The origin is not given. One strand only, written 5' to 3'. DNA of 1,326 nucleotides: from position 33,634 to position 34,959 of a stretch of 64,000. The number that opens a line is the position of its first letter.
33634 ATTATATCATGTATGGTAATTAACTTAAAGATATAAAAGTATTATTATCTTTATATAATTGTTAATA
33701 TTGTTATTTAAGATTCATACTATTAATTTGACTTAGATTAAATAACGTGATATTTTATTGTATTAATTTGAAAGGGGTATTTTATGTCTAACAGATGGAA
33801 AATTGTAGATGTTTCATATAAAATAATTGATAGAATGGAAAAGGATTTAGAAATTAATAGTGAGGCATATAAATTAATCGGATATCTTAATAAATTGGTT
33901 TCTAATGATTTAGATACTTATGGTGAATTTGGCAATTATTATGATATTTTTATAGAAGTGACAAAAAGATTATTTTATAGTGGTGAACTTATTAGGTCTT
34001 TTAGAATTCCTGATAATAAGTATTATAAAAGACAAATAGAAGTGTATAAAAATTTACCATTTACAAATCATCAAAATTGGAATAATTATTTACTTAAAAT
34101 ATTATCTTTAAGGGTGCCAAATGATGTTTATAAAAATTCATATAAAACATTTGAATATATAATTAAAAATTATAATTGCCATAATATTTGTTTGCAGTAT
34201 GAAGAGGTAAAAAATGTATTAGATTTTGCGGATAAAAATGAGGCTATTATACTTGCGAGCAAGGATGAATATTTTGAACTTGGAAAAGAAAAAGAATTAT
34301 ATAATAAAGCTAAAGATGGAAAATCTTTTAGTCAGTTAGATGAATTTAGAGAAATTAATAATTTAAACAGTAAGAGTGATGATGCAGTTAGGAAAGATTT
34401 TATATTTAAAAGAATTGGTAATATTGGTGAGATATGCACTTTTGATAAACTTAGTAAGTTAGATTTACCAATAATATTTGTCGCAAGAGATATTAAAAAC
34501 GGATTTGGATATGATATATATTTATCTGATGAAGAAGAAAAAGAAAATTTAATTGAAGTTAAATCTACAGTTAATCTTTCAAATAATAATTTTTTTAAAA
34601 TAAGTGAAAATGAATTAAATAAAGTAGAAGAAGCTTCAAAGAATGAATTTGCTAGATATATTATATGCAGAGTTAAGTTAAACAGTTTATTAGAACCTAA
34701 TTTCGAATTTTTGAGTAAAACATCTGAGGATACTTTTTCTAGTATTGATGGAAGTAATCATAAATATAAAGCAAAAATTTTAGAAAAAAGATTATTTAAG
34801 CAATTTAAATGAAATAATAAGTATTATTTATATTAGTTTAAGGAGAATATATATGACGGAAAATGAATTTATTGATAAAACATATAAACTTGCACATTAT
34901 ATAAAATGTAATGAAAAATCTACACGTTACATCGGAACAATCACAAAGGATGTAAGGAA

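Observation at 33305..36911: Tandem paralogous DUF3883-type PD-(D/E)xK proteins convergent with a SWIM zinc-finger protein: candidate undescribed (defence-like) module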

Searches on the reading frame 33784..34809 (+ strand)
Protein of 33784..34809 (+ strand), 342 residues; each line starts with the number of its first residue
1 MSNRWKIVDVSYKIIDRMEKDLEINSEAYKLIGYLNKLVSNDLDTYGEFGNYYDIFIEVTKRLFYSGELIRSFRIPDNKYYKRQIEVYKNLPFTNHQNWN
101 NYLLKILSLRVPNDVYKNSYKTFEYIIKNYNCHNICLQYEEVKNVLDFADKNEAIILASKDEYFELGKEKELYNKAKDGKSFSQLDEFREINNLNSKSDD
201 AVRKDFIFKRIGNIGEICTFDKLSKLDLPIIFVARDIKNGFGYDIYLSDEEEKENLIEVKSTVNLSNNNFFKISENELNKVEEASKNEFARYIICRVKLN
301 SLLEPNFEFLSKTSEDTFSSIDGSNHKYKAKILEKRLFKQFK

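Call 4: search_protein_families(library=pfam, proteins=[window:33784-34809:+], max_evalue=0.1)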
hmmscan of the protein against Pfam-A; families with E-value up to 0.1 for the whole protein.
window:33784-34809:+ (342 aa): 1 family
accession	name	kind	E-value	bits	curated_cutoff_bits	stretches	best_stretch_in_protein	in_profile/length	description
PF13020.12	NOV_C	-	1.6e-09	38.2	22.1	1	233-297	21-79/91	Protein NO VEIN, C-terminal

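Call 5: search_protein_families(library=padloc, proteins=[window:33784-34809:+], max_evalue=0.1)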
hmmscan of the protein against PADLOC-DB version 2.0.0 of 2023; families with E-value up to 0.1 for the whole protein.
window:33784-34809:+ (342 aa): 2 families
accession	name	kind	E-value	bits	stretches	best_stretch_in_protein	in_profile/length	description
PDLC05008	PDC-S36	-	2.1e-08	32.2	1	230-297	186-248/280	-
PDLC03971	TmtA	-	0.00014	17.5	1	239-298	1686-1742/1782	-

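Call 7: search_protein_families(library=ncbifam, proteins=[window:33784-34809:+], max_evalue=0.1)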
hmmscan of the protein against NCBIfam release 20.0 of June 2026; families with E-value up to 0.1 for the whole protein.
window:33784-34809:+ (342 aa): 0 families

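Call 8: search_protein_families(library=phrogs, proteins=[window:33784-34809:+], max_evalue=0.1)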
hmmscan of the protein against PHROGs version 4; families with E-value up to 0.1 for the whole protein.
window:33784-34809:+ (342 aa): 0 families

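Call 9: search_solved_structures(query=window:33784-34809:+, max_evalue=10, show_alignments=2)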
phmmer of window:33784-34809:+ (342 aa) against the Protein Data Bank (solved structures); distinct sequences matched with E-value up to 10: 0.

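Call 10: find_homologous_proteins(query=window:33784-34809:+, max_evalue=0.001)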
Query window:33784-34809:+ (342 aa): 21 proteins with E <= 0.001 among 3274 candidates.
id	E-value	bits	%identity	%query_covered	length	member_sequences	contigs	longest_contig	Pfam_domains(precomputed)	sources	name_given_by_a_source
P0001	8.9e-213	724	98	100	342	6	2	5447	PF13020.13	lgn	-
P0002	1.7e-50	190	41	79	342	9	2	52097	PF13020.13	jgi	-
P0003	4.4e-50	189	40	79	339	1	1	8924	PF13020.13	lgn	-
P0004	3.2e-48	183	40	79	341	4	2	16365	PF13020.13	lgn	-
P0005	9.8e-48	181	40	79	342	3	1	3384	PF13020.13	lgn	-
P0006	5.6e-47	179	38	84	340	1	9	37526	PF13020.13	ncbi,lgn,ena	-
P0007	9.8e-47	178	37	79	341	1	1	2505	PF13020.13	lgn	-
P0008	1.3e-43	168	38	81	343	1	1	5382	PF13020.13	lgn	-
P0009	5.8e-40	156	36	79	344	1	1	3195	PF13020.13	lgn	-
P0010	2.9e-39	153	38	81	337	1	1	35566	PF13020.13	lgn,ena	-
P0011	4.4e-39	153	39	76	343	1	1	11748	PF13020.13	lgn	-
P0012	6.9e-30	123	33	80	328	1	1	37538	PF13020.13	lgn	-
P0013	1.1e-29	122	38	70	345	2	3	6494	PF13020.13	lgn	-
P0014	4.5e-27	113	36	70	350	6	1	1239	PF13020.13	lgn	-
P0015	3.4e-13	68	29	69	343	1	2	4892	PF13020.13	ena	-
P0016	7.1e-13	67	30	75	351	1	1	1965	PF13020.13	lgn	-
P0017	9.6e-13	66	28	77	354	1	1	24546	PF13020.13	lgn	-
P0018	2.3e-12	65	31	70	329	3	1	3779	PF13020.13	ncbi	-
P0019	1.9e-11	62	41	38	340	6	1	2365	PF13020.13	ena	-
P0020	3.5e-8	51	36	42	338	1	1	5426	PF13020.13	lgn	-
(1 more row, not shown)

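Call 11: find_encoding_contigs(protein=P0002, flank=8000, max_places=3)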
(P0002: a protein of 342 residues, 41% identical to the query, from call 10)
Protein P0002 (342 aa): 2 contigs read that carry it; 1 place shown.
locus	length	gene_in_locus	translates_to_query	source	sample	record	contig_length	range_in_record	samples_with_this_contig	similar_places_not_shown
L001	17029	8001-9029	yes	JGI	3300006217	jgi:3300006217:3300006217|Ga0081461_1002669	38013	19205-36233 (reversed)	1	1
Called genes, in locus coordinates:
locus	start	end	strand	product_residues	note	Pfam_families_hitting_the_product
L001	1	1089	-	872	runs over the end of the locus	PF00690:Cation_ATPase_N, PF00122:E1-E2_ATPase, PF00702:Hydrolase, PF13246:Cation_ATPase, PF00689:Cation_ATPase_C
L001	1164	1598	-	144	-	-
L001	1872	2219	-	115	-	PF13518:HTH_28 (faint)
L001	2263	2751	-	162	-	PF04203:Sortase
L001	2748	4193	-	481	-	PF17210:SdrD_B (faint), PF17802:SpaA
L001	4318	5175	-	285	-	PF14270:DUF4358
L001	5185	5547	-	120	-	PF01880:Desulfoferrodox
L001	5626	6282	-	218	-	PF01832:Glucosaminidase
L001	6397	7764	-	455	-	PF01520:Amidase_3, PF23577:LysM_RLK (faint), PF23462:LysM3_NFP (faint), PF23446:LysM1_NFP_LYK (faint), PF23457:LysM2_NFP (faint), PF23472:LysM2_CERK1_LYK3_4_5 (faint), PF23473:LysM3_LYK4_5 (weak), PF01476:LysM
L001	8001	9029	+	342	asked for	PF13020:NOV_C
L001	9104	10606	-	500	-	PF12679:ABC2_membrane_2, PF10920:DUF2705, PF13346:ABC2_membrane_5 (weak)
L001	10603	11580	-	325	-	PF01381:HTH_3, PF12844:HTH_19, PF00005:ABC_tran, PF13304:AAA_21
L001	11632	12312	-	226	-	PF02353:CMAS (weak), PF05401:NodS, PF13489:Methyltransf_23, PF01209:Ubie_methyltran, PF13847:Methyltransf_31, PF08241:Methyltransf_11, PF08242:Methyltransf_12, PF13649:Methyltransf_25, +5 more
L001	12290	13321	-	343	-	PF08443:RimK (faint)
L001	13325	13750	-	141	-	-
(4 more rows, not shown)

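Call 12: find_encoding_contigs(protein=P0006, flank=8000, max_places=3)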
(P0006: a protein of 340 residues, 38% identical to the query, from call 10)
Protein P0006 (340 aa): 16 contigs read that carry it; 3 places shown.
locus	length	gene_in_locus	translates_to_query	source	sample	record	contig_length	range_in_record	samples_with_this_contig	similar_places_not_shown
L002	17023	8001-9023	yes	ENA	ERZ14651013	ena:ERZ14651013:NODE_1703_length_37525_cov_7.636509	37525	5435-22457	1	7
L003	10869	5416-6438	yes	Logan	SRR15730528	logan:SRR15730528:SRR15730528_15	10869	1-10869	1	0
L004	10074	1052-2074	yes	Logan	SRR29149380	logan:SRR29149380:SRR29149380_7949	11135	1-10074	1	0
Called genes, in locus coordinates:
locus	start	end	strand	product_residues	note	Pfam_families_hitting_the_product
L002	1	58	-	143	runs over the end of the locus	-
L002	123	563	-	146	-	-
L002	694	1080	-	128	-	PF19614:DUF6119 (weak)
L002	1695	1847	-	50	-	-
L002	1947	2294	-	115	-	-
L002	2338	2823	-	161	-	PF04203:Sortase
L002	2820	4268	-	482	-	PF17802:SpaA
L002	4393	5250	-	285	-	PF14270:DUF4358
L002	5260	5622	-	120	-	PF01880:Desulfoferrodox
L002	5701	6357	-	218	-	PF01832:Glucosaminidase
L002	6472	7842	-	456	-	PF01520:Amidase_3, PF23577:LysM_RLK (faint), PF23462:LysM3_NFP (faint), PF00570:HRDC (faint), PF01476:LysM, PF04225:LysM_OapA (faint), PF23473:LysM3_LYK4_5 (weak), PF01476:LysM, +4 more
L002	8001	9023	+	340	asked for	PF13020:NOV_C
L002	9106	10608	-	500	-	PF12679:ABC2_membrane_2, PF10920:DUF2705, PF13346:ABC2_membrane_5 (weak)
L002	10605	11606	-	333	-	PF01381:HTH_3, PF12844:HTH_19 (weak), PF00005:ABC_tran, PF13304:AAA_21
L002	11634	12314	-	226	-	PF02353:CMAS, PF01209:Ubie_methyltran, PF13489:Methyltransf_23, PF05401:NodS, PF07021:MetW, PF13847:Methyltransf_31, PF08241:Methyltransf_11, PF08242:Methyltransf_12, +4 more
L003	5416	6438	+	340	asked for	PF13020:NOV_C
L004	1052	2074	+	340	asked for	PF13020:NOV_C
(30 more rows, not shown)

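Call 13: find_encoding_contigs(protein=P0010, flank=8000, max_places=2)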
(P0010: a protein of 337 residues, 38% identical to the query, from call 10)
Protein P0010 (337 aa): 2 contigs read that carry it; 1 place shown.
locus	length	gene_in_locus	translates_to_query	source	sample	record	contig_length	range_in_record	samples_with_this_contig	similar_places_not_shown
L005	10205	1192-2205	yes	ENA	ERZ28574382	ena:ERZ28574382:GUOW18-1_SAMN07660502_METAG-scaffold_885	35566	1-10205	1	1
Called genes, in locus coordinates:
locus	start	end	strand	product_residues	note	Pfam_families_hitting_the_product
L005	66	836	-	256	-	-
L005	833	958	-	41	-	-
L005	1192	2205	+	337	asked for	PF13020:NOV_C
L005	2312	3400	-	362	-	PF00089:Trypsin, PF13365:Trypsin_2, PF00595:PDZ (weak), PF13180:PDZ_2, PF17820:PDZ_6 (weak)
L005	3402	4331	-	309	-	PF07751:Abi_2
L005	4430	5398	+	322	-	PF00882:Zn_dep_PLPC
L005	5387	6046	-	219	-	PF01520:Amidase_3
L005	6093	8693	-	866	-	PF00690:Cation_ATPase_N, PF00122:E1-E2_ATPase, PF00702:Hydrolase, PF13246:Cation_ATPase, PF00689:Cation_ATPase_C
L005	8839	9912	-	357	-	-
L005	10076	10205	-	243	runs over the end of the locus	PF12686:DUF3800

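Call 14: find_encoding_contigs(protein=P0001, flank=8000, max_places=3)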
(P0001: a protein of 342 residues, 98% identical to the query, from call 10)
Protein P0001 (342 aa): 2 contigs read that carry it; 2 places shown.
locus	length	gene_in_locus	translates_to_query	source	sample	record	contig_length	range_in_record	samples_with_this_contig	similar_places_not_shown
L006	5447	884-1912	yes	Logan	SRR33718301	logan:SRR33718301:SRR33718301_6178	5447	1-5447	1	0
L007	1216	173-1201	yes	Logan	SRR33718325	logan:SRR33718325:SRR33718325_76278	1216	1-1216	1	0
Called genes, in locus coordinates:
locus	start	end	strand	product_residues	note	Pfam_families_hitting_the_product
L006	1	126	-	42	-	?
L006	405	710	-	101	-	PF20403:DUF6693 (faint), PF05987:DUF898 (weak)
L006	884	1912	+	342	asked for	PF13020:NOV_C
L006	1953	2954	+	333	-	PF13020:NOV_C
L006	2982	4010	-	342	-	-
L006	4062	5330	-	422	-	PF01018:GTP1_OBG, PF02421:FeoB_N, PF01926:MMR_HSR1, PF09269:DUF1967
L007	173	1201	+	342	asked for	PF13020:NOV_C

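Call 15: find_encoding_contigs(protein=P0012, flank=8000, max_places=2)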
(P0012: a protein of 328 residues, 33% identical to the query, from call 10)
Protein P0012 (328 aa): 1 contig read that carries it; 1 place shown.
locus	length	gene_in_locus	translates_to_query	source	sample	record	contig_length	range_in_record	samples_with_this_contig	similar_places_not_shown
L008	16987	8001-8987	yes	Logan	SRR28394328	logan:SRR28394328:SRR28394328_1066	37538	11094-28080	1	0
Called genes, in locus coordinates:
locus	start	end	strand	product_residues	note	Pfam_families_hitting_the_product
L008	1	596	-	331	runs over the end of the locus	PF08378:NERD, PF00570:HRDC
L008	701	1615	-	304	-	PF00149:Metallophos, PF12850:Metallophos_2 (faint)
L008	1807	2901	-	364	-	PF00078:RVT_1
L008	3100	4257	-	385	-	PF24390:PRTase-CE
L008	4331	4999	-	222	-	-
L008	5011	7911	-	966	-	-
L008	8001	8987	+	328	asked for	PF13020:NOV_C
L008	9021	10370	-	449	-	-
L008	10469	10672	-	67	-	-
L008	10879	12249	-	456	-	PF01225:Mur_ligase, PF08245:Mur_ligase_M, PF02875:Mur_ligase_C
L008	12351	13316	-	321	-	PF09972:DUF2207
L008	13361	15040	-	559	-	PF00664:ABC_membrane, PF00005:ABC_tran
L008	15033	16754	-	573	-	PF00664:ABC_membrane, PF00005:ABC_tran, PF02463:SMC_N (faint)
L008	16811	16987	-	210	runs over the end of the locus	PF01027:Bax1-I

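Call 16: find_encoding_contigs(protein=P0017, flank=8000, max_places=2)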
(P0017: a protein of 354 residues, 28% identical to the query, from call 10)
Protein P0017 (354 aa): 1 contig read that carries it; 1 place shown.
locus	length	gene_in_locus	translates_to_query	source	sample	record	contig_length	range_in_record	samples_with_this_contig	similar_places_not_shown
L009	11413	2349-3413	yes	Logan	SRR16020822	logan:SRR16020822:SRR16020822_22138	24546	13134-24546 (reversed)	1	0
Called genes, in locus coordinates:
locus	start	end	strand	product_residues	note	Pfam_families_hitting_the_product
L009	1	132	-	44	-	?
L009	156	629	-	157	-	-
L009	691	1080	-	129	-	PF09394:Inhibitor_I42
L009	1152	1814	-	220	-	PF04237:YjbR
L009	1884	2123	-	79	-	PF13538:UvrD_C_2 (weak)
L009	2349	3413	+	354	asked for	PF13020:NOV_C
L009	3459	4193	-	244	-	PF02146:SIR2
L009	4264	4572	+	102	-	PF05987:DUF898 (weak)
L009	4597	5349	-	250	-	-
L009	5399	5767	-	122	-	PF04471:Mrr_cat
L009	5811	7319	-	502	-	PF01841:Transglut_core (weak)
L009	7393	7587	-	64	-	-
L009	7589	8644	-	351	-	-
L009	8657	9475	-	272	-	PF04991:LicD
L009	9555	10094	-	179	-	PF18143:HAD_SAK_2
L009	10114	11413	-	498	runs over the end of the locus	PF11074:DUF2779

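Call 17: find_encoding_contigs(protein=P0004, flank=8000, max_places=2)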
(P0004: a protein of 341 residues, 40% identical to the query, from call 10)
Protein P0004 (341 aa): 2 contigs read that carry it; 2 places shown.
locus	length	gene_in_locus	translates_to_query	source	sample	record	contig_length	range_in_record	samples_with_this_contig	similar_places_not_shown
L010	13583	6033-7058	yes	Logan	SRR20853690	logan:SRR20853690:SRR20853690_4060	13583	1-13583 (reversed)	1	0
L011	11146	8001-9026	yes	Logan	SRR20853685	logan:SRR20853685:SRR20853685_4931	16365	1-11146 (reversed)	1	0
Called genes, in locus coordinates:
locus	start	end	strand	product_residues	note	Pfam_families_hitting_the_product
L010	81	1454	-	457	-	PF01520:Amidase_3, PF23577:LysM_RLK (faint), PF23462:LysM3_NFP (faint), PF00570:HRDC (faint), PF23446:LysM1_NFP_LYK (faint), PF23457:LysM2_NFP (faint), PF23473:LysM3_LYK4_5 (weak), PF01476:LysM, +1 more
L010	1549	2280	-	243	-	-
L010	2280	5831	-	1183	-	-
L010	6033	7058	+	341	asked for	PF13020:NOV_C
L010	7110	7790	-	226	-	PF02353:CMAS, PF01209:Ubie_methyltran, PF05175:MTS, PF05401:NodS, PF13489:Methyltransf_23, PF07021:MetW, PF13847:Methyltransf_31, PF08241:Methyltransf_11, +3 more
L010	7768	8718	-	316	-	PF14397:ATPgrasp_ST (faint), PF08443:RimK (faint)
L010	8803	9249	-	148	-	-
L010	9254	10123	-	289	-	PF11899:DUF3419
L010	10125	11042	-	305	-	PF13353:Fer4_12 (weak), PF04055:Radical_SAM, PF13186:SPASM (weak)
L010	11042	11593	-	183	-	PF01121:CoaE, PF13238:AAA_18 (weak)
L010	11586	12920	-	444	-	PF04055:Radical_SAM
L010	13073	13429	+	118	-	-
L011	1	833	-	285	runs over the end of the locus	PF14270:DUF4358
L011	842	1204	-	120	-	PF01880:Desulfoferrodox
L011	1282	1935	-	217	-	PF01832:Glucosaminidase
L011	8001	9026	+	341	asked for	PF13020:NOV_C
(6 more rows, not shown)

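Call 26: predict_structure(alignment_id=A1)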
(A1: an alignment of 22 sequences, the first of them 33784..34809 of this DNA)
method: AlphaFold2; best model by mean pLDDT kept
length: 342 residues; sequences in the alignment: 22
mean_pLDDT: 89.1   pTM: 0.87
mean pLDDT of the five models: 89.1, 88.1, 87.5, 86.5, 86.1
residues with pLDDT >= 90: 207; 70-90: 112; 50-70: 23; < 50: 0
segments of 3 or more residues with pLDDT < 50: none
pLDDT, mean of each block of 10 residues (from residue 1): 79 86 76 86 58 77 89 96 97 88 80 83 84 67 92 92 96 98 96 94 97 98 96 95 96 97 86 94 95 97 96 94 91 85 79
secondary structure, 60 per line:
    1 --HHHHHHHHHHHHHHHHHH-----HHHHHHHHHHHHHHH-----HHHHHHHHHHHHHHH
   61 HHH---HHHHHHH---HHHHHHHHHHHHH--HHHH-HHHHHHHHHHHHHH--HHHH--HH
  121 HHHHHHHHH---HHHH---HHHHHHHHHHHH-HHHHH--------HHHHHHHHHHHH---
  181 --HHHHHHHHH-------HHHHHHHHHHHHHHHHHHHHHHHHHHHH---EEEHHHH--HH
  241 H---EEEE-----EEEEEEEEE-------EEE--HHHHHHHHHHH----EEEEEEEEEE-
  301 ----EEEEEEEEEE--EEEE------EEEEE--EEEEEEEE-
elements in order: H3-20 H26-40 H46-63 H67-73 H77-89 H92-95 H97-110 H113-116 H119-129 H133-136 H140-151 H153-157 H166-177 H183-191 H199-226 E230-232 H233-236 E245-248 E254-262 E270-272 H275-285 E290-299 E305-314 E317-320 E327-331 E334-341

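Call 30: fold_search(model_id=the predicted structure, library=pdb)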
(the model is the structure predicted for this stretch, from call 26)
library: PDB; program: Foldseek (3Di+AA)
matches with E <= 10: 382; with E <= 0.001: 0
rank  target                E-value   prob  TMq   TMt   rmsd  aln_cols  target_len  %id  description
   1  1gef_B                5.3e-03  1.00  0.23  0.60   4.3       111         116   15  Crystal structure of the archaeal holliday junction resolvase HJC (released 2001-03-21)
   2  2wiw_B                5.9e-03  1.00  0.23  0.54   5.2       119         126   18  Crystal structures of Holliday junction resolvases from Archaeoglobus fulgidus bound to DNA substrate (released 2009-05-26)
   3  2wcw_B                6.9e-03  1.00  0.23  0.55   4.7       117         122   18  1.6A resolution structure of Archaeoglobus fulgidus Hjc, a Holliday junction resolvase from an archaeal hyperthermophi (released 2009-03-24)
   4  2wcw_D                6.9e-03  1.00  0.23  0.55   5.0       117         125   19  1.6A resolution structure of Archaeoglobus fulgidus Hjc, a Holliday junction resolvase from an archaeal hyperthermophi (released 2009-03-24)
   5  1gef_E                8.0e-03  1.00  0.23  0.59   4.1       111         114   15  Crystal structure of the archaeal holliday junction resolvase HJC (released 2001-03-21)
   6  9qcc_M                8.5e-03  1.00  0.24  0.21   5.0       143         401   14  Activated XauSPARDA filament assembly with bound dsDNA substrate (released 2025-12-17)
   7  2wj0_A                8.5e-03  1.00  0.22  0.52   5.8       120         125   19  Crystal structures of Holliday junction resolvases from Archaeoglobus fulgidus bound to DNA substrate (released 2009-05-26)
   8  2wiw_A                9.9e-03  1.00  0.21  0.51   5.7       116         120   16  Crystal structures of Holliday junction resolvases from Archaeoglobus fulgidus bound to DNA substrate (released 2009-05-26)
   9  2wcz_A                1.0e-02  1.00  0.22  0.53   5.0       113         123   18  1.6A resolution structure of Archaeoglobus fulgidus Hjc, a Holliday junction resolvase from an archaeal hyperthermophi (released 2009-03-24)
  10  2wcw_C                1.1e-02  1.00  0.22  0.54   5.2       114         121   18  1.6A resolution structure of Archaeoglobus fulgidus Hjc, a Holliday junction resolvase from an archaeal hyperthermophi (released 2009-03-24)
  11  2wcz_B                1.2e-02  1.00  0.21  0.55   5.3       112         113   17  1.6A resolution structure of Archaeoglobus fulgidus Hjc, a Holliday junction resolvase from an archaeal hyperthermophi (released 2009-03-24)
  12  2wcw_A                1.3e-02  1.00  0.23  0.54   4.4       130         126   18  1.6A resolution structure of Archaeoglobus fulgidus Hjc, a Holliday junction resolvase from an archaeal hyperthermophi (released 2009-03-24)
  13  2wj0_B                1.8e-02  1.00  0.23  0.54   5.1       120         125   20  Crystal structures of Holliday junction resolvases from Archaeoglobus fulgidus bound to DNA substrate (released 2009-05-26)
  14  1ob8_B                1.8e-02  1.00  0.23  0.52   4.7       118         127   19  Holliday Junction Resolving Enzyme (released 2004-10-15)
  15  2eo0_A                2.4e-02  1.00  0.23  0.53   4.1       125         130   15  Crystal Structure of Holliday Junction Resolvase ST1444 (released 2007-10-02)
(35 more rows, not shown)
